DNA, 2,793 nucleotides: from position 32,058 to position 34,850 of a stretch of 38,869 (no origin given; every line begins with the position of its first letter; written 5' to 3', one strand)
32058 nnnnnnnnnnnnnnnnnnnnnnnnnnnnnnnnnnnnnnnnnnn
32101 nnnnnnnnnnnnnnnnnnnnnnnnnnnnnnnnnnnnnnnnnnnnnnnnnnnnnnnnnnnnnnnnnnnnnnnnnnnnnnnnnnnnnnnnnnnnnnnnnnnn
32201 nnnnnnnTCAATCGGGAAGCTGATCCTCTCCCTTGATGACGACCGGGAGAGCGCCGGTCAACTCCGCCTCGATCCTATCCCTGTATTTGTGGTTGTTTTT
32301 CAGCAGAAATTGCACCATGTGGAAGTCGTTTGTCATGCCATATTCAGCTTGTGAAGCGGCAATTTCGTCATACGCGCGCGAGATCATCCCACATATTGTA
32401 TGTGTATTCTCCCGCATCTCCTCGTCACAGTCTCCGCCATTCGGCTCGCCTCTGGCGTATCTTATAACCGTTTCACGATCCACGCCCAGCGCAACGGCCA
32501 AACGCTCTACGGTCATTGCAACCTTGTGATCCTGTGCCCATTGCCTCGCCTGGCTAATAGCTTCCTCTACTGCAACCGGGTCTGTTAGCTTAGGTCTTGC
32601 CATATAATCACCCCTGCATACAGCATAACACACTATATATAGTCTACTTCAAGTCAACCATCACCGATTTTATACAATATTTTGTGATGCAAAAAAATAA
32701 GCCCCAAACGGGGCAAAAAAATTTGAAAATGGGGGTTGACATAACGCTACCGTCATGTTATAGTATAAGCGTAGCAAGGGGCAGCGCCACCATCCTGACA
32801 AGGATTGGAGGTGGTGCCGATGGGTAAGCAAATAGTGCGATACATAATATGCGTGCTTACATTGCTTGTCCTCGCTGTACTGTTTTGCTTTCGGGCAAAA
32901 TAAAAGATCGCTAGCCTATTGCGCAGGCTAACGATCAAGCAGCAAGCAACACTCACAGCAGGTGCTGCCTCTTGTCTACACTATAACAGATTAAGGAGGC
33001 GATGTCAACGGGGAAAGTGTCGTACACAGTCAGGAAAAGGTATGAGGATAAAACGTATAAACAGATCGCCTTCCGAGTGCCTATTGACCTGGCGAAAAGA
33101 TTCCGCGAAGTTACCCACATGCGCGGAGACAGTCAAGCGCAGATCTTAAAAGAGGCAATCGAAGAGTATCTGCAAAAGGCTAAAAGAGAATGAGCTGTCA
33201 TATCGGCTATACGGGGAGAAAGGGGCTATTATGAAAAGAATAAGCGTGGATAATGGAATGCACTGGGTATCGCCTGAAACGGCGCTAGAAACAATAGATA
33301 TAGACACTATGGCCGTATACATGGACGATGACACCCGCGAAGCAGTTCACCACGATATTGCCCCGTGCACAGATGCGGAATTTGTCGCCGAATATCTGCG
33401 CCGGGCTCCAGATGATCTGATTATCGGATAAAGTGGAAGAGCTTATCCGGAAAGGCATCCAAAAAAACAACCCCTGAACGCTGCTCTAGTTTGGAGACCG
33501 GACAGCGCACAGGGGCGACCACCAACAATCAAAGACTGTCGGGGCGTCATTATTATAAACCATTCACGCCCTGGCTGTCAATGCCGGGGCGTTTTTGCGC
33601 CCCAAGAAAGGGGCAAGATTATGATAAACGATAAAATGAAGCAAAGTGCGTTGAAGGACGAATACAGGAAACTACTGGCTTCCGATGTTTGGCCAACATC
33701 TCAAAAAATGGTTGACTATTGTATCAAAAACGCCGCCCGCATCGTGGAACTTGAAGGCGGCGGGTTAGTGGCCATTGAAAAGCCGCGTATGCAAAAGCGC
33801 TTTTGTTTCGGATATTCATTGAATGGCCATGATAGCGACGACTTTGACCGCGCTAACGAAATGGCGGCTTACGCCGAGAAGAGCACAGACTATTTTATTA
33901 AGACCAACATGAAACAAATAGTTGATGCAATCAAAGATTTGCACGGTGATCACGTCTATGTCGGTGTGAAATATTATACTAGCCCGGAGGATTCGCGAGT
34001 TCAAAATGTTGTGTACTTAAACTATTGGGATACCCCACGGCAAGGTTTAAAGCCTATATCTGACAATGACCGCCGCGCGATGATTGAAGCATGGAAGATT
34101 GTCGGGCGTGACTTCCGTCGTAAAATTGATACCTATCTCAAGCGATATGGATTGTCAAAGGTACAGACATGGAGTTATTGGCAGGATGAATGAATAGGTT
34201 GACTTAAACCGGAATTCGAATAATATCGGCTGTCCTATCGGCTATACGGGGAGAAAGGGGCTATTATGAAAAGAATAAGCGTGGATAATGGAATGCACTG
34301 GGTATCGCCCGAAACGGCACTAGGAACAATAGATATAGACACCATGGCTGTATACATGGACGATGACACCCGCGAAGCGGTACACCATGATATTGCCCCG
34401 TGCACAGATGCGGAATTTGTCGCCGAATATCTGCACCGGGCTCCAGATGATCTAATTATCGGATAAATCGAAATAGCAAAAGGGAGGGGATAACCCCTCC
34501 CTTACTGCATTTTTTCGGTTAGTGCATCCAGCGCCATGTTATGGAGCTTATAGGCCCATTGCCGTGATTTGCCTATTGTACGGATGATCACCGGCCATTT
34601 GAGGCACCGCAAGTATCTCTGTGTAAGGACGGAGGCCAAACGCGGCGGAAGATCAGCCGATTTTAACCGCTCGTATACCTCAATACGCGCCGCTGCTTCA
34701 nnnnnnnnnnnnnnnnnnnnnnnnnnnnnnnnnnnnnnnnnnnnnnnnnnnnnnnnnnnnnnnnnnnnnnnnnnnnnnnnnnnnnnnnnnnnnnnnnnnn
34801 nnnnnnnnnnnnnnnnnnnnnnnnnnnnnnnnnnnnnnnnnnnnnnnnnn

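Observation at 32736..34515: Self-contained plus-strand accessory island of unrecognised function between terS and the late activator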

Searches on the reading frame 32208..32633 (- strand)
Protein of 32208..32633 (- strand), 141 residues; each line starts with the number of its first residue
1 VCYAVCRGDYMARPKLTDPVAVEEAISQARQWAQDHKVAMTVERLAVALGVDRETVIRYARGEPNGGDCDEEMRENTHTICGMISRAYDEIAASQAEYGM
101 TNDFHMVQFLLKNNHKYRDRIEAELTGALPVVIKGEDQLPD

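Call 3: search_protein_families(library=pfam, proteins=[window:32208-32633:-], max_evalue=1)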
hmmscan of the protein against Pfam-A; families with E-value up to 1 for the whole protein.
window:32208-32633:- (141 aa): 5 families
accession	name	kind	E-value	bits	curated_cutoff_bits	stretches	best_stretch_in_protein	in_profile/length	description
PF16677.11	GP3_package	-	7.4e-06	26.5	29.4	1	14-120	4-102/105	DNA-packaging protein gp3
PF13545.12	HTH_Crp_2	-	0.031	14.7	27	1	36-59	19-42/70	Crp-like helix-turn-helix domain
PF01418.23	HTH_6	-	0.063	13.7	28.3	0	35-61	30-56/77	Helix-turn-helix domain, rpiR family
PF08279.18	HTH_11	-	0.094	13.1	25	1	31-59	7-35/55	HTH domain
PF01381.28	HTH_3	-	0.11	13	23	1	40-63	10-33/55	Helix-turn-helix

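Call 4: search_protein_families(library=phrogs, proteins=[window:32208-32633:-], max_evalue=1)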
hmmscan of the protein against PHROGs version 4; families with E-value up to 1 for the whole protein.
window:32208-32633:- (141 aa): 5 families
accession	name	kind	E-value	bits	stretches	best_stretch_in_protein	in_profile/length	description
phrog_309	-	head and packaging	4.1e-07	31.3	2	9-61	130-178/319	terminase small subunit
phrog_606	-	head and packaging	3.5e-05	24.9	1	31-127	61-140/167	terminase small subunit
phrog_16472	-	tail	0.027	14.1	1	29-128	380-475/496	tail fiber protein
phrog_4779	-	transcription regulation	0.25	12.9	1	39-66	15-42/98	transcriptional regulator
phrog_6962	-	unknown function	0.33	12.3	1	38-65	13-40/73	-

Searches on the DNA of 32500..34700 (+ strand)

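Call 15: search_dna_similar(query=window:32600-34600:+, collection=phages, mode=distant)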
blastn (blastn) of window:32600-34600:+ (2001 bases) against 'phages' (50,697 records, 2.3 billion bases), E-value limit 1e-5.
No match.

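Call 20: search_rna_families(source=window, start=32500, end=34700, threshold=evalue, max_evalue=10)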
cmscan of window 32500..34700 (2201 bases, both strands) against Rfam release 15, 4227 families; matches with E-value up to 10: 6.
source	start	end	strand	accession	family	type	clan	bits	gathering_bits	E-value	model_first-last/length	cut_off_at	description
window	34480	34503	-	RF01730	Termite-leu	Cis-reg;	-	19.6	51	0.47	6-29/78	no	Termite-leu RNA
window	33462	33541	-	RF00042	CopA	Gene; antisense;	-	17.7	60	7.3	1-92/92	no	CopA-like RNA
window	32716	32738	+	RF01098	RF_site9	Cis-reg; frameshift_element;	-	17.3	70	8.1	1-50/50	no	Gag/pro ribosomal frameshift site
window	33593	33629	+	RF01370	CRISPR-DR57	Gene; CRISPR;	-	16.2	39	4.6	1-37/37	no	CRISPR RNA direct repeat element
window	34475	34584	-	RF00166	PrrB_RsmZ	Gene; sRNA;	CL00106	15.3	44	1.3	1-133/133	no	PrrB/RsmZ RNA family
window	34479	34503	+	RF00166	PrrB_RsmZ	Gene; sRNA;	CL00106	12.1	44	9.7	103-128/133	no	PrrB/RsmZ RNA family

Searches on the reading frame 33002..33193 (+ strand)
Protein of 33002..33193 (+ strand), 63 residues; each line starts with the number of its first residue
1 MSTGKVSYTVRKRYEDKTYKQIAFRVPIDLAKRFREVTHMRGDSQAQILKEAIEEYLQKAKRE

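Call 3: search_protein_families(library=pfam, proteins=[window:33002-33193:+], max_evalue=1)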
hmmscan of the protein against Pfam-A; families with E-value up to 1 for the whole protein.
window:33002-33193:+ (63 aa): 4 families
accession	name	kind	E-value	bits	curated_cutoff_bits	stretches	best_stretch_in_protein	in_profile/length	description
PF01402.27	RHH_1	-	7.8e-05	22.9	20.5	1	24-57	4-37/39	Ribbon-helix-helix protein, copG family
PF21432.3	56B_RHH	-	0.0019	18.6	27.2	1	45-59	18-32/32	56B-like, Ribbon-helix-helix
PF19994.4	GASH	-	0.0074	16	27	1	4-59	257-309/398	GTPase-associated system helical domain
PF07704.17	PSK_trans_fac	-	0.054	14.9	28.3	1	35-62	15-42/82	Rv0623-like transcription factor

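Call 4: search_protein_families(library=phrogs, proteins=[window:33002-33193:+], max_evalue=1)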
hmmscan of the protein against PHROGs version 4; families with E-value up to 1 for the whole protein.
window:33002-33193:+ (63 aa): 16 families
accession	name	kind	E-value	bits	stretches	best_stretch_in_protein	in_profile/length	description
phrog_7325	-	transcription regulation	4.6e-05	24.6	1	16-60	53-97/151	CopG-like transcriptional repressor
phrog_582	-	transcription regulation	0.00033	21.9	1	4-61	42-99/105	Arc-like repressor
phrog_3180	-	transcription regulation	0.00038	21.3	1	19-61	5-47/50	Arc-like repressor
phrog_27481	-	unknown function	0.00039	21.6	1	11-59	22-70/75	-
phrog_876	-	transcription regulation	0.0012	19.4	1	12-62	60-110/239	transcriptional repressor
phrog_3887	-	transcription regulation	0.0057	17.4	1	20-61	19-60/61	transcriptional regulator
phrog_228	-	transcription regulation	0.0072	17.1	1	14-62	5-53/251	Arc-like repressor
phrog_13890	-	unknown function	0.0075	17.2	1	11-59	9-57/73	-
phrog_6506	-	transcription regulation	0.013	16.5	1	23-62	13-52/59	Arc-like repressor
phrog_20310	-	unknown function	0.028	15.6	1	1-47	5-51/110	-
phrog_9615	-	unknown function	0.032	14.4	1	18-59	59-100/349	-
phrog_12031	-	unknown function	0.034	15.3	1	31-61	17-47/99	-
phrog_3450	-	unknown function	0.041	14.8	1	13-54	69-109/137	-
phrog_2639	-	transcription regulation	0.05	14.8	1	13-62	32-80/91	Arc-like repressor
phrog_17095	-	unknown function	0.09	13.8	1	11-58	7-54/104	-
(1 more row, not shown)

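Call 7: search_protein_families(library=padloc, proteins=[window:33002-33193:+], max_evalue=1)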
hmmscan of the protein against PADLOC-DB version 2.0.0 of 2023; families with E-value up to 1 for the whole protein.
window:33002-33193:+ (63 aa): 0 families

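Call 8: search_protein_families(library=ncbifam, proteins=[window:33002-33193:+], max_evalue=1)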
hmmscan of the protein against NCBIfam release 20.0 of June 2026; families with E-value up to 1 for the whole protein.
window:33002-33193:+ (63 aa): 3 families
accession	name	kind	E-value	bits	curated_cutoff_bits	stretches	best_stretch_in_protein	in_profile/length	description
NF048017.1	antitoxin_RelB_like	equivalog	0.0013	18.9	50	1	25-59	1-35/70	type II toxin-antitoxin system RelB family antitoxin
NF010256.0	PRK13702.1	subfamily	0.014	15.4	87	1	11-60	36-82/85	replication regulatory protein RepA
NF002169.0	PRK01002.1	subfamily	0.06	13.3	111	1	20-60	5-46/141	nickel responsive regulator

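Call 66: find_homologous_proteins(query=window:33002-33193:+, max_evalue=0.001)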
Query window:33002-33193:+ (63 aa): 4 proteins with E <= 0.001 among 4 candidates.
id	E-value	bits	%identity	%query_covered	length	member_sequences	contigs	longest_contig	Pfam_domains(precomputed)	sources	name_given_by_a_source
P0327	3.4e-30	119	94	100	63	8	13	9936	-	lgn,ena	-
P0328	1.3e-20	90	73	100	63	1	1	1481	PF10723.16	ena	-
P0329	2.7e-19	85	71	98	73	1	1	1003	PF10723.16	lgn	-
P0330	1.3e-17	80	91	71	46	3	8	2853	-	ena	-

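Call 67: find_encoding_contigs(protein=P0327, flank=3000, max_places=10)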
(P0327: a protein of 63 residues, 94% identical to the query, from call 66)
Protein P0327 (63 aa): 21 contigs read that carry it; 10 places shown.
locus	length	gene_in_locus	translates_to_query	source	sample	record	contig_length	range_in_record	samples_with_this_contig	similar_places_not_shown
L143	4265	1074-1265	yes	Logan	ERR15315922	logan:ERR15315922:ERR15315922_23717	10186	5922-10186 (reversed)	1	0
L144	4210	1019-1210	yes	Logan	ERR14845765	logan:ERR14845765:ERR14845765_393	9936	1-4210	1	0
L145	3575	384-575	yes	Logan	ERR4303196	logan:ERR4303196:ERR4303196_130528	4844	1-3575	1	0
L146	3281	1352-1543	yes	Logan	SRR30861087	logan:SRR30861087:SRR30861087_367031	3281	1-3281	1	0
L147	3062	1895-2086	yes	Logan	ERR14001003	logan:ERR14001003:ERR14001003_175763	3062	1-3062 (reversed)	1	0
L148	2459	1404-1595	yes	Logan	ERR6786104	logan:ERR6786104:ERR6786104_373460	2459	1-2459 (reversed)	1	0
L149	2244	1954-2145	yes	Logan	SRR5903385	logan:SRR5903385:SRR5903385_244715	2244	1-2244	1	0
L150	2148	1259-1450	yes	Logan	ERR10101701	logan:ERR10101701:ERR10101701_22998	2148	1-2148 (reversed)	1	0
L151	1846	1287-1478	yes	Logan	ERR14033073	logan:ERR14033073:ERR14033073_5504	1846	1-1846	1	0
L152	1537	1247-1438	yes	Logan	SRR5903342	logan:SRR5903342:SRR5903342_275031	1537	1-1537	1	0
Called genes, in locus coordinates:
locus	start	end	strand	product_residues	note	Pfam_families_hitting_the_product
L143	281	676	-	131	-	-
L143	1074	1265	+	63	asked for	-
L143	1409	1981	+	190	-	-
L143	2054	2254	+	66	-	PF22147:AcrIC5 (weak)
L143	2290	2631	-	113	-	-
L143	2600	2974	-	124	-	PF02452:PemK_toxin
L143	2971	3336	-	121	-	-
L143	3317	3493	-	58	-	-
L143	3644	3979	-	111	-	-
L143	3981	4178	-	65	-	-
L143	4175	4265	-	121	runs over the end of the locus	-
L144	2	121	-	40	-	?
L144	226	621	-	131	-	-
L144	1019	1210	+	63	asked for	-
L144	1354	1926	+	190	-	-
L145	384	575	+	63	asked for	-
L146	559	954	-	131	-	-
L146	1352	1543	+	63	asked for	-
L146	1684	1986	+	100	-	-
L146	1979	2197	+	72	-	-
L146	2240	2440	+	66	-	PF22147:AcrIC5 (weak)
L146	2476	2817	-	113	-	-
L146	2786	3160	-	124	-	PF02452:PemK_toxin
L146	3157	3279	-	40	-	?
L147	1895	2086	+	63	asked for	-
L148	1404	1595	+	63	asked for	-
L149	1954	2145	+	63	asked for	-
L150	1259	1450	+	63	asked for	-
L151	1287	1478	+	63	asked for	-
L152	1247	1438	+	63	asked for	-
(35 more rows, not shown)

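Call 68: find_encoding_contigs(protein=P0328, flank=3000, max_places=4)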
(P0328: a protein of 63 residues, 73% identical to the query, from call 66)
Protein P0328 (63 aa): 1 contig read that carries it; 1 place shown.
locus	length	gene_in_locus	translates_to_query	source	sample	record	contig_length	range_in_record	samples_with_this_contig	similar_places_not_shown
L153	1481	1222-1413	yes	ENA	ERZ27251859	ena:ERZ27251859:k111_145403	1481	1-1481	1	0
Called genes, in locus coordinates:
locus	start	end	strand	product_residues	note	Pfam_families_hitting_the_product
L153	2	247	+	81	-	?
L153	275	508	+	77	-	-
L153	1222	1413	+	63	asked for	PF10723:RepB-RCR_reg (weak)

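Call 69: find_encoding_contigs(protein=P0329, flank=3000, max_places=4)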
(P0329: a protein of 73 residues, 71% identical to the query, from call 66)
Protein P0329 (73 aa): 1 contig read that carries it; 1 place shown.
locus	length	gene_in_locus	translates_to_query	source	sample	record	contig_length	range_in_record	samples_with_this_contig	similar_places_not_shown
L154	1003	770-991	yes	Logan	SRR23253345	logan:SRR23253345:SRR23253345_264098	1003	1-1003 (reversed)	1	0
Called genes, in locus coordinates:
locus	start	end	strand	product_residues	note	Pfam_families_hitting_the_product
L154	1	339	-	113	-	?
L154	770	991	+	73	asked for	PF10723:RepB-RCR_reg (weak)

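Call 74: search_protein_families(library=pfam, proteins=[P0328, P0329], max_evalue=0.05)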
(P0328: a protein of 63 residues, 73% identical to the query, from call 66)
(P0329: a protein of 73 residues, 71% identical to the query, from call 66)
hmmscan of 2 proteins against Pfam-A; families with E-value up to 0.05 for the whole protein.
P0328 (63 aa): 2 families
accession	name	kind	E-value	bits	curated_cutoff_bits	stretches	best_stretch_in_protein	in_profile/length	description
PF01402.27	RHH_1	-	0.00016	21.9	20.5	1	25-58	5-38/39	Ribbon-helix-helix protein, copG family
PF19994.4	GASH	-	0.02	14.6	27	1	4-61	257-311/398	GTPase-associated system helical domain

P0329 (73 aa): 2 families
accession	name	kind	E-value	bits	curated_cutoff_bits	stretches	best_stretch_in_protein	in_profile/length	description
PF01402.27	RHH_1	-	0.0001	22.5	20.5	1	35-68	5-38/39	Ribbon-helix-helix protein, copG family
PF19994.4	GASH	-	0.014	15.1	27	1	14-71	257-311/398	GTPase-associated system helical domain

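Call 104: find_related_loci(query=A5, collection=metagenome_contigs, flank=3000)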
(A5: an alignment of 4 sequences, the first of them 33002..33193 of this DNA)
Query A5 (63 aa) in metagenome_contigs; peptide patterns used: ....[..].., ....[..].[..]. (x = any residue, [..] = any of these).
560 stretches matched a pattern; 14 encode a relative of the query (tblastn E <= 1e-3); 14 distinct loci.
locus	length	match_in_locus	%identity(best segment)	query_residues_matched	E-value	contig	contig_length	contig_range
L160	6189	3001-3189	100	1-63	1e-39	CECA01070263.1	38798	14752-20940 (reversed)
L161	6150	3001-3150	88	3-52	2e-27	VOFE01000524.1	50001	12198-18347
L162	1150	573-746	76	1-58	1e-27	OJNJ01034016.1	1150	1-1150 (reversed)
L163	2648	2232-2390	51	7-59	5e-16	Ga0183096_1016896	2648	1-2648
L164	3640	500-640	51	13-59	1e-12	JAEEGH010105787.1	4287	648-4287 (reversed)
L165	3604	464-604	51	13-59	1e-12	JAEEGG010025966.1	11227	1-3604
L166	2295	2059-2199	49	13-59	1e-11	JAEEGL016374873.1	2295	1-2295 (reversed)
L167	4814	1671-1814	44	12-59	5e-11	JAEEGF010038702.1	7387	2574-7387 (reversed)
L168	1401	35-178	44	12-59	7e-11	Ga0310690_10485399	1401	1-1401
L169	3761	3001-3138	43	12-57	1e-10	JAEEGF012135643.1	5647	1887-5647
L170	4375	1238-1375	43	12-57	1e-10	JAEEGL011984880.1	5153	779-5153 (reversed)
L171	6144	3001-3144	42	12-59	3e-10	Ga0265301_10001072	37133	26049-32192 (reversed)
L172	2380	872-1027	44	6-57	2e-10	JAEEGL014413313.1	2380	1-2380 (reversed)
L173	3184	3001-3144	42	12-59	3e-10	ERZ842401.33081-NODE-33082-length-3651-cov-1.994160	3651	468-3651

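Call 105: find_related_loci(query=A5, collection=viral_contigs, flank=3000)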
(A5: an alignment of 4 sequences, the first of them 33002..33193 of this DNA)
Query A5 (63 aa) in viral_contigs; peptide patterns used: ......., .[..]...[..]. (x = any residue, [..] = any of these).
428 stretches matched a pattern; 2 encode a relative of the query (tblastn E <= 1e-3); 2 distinct loci.
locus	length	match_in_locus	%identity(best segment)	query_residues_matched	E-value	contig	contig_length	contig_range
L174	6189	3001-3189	100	1-63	3e-40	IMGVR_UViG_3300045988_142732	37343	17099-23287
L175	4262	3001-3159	47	7-59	7e-13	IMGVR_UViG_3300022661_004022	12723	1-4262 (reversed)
